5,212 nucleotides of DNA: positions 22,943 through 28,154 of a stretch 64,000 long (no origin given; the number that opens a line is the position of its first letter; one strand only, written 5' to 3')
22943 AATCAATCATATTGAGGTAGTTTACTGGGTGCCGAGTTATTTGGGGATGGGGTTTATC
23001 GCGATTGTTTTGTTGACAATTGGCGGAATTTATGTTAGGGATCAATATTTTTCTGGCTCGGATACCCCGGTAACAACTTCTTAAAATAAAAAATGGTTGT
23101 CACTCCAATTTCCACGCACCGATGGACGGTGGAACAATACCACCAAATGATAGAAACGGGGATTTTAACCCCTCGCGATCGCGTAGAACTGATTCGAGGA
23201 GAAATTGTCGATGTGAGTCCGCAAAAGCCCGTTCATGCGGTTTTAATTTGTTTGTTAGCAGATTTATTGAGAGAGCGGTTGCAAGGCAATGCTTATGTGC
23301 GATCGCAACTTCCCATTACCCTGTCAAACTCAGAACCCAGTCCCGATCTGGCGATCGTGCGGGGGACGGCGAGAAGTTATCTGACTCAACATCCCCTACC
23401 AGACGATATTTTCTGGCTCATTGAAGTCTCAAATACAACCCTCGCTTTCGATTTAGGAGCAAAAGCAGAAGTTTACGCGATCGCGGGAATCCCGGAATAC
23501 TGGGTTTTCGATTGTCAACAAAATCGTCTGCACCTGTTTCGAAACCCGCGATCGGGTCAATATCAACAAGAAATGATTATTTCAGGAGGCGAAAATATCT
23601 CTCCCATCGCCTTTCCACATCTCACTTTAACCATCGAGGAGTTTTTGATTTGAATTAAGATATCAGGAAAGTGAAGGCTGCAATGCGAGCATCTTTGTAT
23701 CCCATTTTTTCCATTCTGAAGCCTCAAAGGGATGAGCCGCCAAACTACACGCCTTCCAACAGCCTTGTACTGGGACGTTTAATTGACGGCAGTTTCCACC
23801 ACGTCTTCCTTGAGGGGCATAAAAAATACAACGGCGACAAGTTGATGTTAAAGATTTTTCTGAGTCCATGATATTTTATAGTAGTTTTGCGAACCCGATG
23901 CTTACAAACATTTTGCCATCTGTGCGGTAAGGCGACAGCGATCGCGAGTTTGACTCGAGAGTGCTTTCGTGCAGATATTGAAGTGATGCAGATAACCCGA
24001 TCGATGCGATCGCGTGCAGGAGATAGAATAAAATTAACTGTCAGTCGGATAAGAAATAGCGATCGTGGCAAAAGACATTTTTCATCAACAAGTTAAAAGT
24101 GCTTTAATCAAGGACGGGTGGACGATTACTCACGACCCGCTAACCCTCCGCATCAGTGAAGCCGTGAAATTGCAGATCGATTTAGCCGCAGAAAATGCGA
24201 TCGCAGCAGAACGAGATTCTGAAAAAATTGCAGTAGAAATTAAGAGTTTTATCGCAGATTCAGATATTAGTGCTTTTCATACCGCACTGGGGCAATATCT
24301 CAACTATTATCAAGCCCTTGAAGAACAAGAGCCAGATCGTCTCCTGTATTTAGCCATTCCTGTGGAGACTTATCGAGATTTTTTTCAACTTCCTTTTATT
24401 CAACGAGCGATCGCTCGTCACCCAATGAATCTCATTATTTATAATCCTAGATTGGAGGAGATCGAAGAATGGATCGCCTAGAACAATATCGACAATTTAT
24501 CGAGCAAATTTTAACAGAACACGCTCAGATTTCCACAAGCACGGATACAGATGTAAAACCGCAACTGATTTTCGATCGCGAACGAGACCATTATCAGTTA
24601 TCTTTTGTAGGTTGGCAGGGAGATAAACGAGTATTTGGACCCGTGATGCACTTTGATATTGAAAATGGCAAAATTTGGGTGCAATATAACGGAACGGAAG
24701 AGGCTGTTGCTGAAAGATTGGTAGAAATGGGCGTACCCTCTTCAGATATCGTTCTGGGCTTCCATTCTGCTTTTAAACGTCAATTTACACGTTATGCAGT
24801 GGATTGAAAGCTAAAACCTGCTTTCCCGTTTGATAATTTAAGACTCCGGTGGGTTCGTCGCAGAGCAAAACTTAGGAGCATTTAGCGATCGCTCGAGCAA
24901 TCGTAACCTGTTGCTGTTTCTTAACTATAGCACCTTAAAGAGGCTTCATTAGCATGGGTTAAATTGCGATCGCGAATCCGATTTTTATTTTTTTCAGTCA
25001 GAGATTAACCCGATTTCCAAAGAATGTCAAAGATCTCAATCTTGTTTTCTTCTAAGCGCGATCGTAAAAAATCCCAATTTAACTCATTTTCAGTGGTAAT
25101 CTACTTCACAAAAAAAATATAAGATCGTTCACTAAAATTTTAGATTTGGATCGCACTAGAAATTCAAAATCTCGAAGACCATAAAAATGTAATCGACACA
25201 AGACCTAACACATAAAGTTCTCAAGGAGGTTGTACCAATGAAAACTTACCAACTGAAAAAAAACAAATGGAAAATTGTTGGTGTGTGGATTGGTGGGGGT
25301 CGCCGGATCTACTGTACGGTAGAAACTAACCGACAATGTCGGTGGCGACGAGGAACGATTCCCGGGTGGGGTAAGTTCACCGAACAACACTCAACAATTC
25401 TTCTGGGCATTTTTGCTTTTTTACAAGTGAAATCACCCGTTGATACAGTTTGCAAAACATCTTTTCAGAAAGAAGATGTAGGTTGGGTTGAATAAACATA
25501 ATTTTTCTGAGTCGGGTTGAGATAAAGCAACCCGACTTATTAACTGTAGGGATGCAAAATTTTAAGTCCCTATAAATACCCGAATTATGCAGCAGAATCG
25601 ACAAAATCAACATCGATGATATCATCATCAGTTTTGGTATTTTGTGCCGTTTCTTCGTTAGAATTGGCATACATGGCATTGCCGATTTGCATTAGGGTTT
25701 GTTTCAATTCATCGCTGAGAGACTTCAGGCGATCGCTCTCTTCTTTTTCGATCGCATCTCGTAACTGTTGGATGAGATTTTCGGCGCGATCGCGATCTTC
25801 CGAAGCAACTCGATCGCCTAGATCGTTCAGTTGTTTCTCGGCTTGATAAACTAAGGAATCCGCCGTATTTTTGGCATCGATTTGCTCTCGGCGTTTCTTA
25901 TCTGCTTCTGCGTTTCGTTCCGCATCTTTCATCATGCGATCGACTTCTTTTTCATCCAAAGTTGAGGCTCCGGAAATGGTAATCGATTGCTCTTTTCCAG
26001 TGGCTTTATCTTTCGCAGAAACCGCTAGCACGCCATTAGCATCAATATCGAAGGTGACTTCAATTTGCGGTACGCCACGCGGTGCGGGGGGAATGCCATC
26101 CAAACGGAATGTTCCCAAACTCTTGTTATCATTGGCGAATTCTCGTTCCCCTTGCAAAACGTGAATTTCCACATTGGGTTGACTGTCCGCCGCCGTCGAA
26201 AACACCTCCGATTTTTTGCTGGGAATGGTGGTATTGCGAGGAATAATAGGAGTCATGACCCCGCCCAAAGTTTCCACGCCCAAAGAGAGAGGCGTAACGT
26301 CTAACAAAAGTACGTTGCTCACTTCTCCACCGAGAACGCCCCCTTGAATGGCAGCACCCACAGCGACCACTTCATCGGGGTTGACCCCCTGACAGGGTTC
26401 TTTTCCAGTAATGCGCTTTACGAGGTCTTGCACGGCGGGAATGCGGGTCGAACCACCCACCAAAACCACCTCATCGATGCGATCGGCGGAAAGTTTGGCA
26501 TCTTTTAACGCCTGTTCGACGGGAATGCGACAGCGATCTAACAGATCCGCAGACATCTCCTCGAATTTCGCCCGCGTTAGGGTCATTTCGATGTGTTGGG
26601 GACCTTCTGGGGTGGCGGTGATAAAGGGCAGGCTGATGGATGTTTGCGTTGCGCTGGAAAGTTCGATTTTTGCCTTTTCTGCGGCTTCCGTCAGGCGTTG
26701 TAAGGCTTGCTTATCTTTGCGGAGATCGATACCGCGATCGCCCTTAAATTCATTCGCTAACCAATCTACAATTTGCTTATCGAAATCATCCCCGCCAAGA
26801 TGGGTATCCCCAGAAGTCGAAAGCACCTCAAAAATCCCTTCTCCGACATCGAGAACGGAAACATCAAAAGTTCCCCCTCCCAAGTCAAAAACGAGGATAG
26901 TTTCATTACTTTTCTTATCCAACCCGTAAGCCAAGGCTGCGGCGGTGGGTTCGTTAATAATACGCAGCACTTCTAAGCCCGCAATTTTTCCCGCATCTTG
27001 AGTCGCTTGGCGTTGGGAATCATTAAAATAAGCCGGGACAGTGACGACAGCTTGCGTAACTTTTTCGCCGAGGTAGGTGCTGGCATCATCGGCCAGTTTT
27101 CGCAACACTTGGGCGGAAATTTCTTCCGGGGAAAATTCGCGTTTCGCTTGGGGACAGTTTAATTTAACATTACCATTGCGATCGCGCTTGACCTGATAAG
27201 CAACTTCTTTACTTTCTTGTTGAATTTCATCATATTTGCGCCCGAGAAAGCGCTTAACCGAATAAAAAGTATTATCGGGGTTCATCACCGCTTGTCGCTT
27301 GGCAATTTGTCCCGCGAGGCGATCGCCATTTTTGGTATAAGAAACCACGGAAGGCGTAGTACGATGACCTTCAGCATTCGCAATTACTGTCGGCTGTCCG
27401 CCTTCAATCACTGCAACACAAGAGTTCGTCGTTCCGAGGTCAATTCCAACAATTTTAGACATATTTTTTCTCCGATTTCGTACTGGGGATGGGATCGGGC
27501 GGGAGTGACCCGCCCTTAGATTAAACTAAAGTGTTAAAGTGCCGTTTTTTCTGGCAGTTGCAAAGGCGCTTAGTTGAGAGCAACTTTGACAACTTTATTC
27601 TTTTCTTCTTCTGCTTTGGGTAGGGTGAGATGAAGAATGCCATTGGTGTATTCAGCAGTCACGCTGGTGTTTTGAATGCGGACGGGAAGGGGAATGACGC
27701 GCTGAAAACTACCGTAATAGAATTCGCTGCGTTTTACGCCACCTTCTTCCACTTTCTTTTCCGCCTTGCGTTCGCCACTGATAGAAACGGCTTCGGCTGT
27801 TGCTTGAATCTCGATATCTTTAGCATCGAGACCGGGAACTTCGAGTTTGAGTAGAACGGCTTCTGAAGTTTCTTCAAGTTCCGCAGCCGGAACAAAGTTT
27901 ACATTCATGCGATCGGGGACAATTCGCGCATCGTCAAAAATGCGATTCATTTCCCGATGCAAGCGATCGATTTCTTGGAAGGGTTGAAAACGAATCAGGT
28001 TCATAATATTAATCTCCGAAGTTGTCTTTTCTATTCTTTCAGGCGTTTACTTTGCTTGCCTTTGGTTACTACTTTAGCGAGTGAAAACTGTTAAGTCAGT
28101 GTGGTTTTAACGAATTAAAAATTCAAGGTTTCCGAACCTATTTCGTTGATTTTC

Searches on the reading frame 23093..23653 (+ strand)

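Call 10: search_protein_families(library=pfam, proteins=[window:23093-23653:+], max_evalue=0.01)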
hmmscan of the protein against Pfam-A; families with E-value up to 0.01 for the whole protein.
window:23093-23653:+ (186 aa): 1 family
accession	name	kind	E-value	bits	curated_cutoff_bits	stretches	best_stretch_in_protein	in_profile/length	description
PF05685.18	Uma2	-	2.9e-37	128.2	27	1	13-182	1-172/172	Putative restriction endonuclease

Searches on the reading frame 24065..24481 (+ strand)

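Call 10: search_protein_families(library=pfam, proteins=[window:24065-24481:+], max_evalue=0.01)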
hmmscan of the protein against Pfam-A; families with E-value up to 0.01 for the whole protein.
window:24065-24481:+ (138 aa): 1 family
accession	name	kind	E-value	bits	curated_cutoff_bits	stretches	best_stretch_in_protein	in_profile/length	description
PF08814.16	XisH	-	4.9e-55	185.8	25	1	2-133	3-133/134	XisH protein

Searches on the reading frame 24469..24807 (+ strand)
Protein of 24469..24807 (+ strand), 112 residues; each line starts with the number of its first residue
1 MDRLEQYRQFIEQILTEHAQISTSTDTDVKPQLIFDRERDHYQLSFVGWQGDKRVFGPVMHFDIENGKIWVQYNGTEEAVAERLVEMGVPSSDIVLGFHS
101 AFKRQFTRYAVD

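Call 10: search_protein_families(library=pfam, proteins=[window:24469-24807:+], max_evalue=0.01)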
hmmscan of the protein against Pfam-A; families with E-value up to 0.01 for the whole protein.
window:24469-24807:+ (112 aa): 1 family
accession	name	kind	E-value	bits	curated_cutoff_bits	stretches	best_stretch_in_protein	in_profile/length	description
PF08869.16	XisI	-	6.3e-45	152.5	25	1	1-111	1-110/110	XisI protein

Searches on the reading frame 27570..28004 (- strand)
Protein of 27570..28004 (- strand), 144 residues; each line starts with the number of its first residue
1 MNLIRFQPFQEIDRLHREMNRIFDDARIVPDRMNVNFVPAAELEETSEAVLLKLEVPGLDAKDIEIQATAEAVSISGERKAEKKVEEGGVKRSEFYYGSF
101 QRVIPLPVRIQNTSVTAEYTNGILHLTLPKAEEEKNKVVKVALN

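Call 10: search_protein_families(library=pfam, proteins=[window:27570-28004:-], max_evalue=0.01)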
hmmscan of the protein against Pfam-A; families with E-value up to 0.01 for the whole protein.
window:27570-28004:- (144 aa): 2 families
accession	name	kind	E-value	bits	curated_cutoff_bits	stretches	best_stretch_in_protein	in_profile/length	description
PF00011.27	HSP20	-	2.1e-19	69.9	20.8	1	44-141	3-99/102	Hsp20/alpha crystallin family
PF17886.7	ArsA_HSP20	-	9.6e-06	25.5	22.5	1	51-126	5-61/63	HSP20-like domain found in ArsA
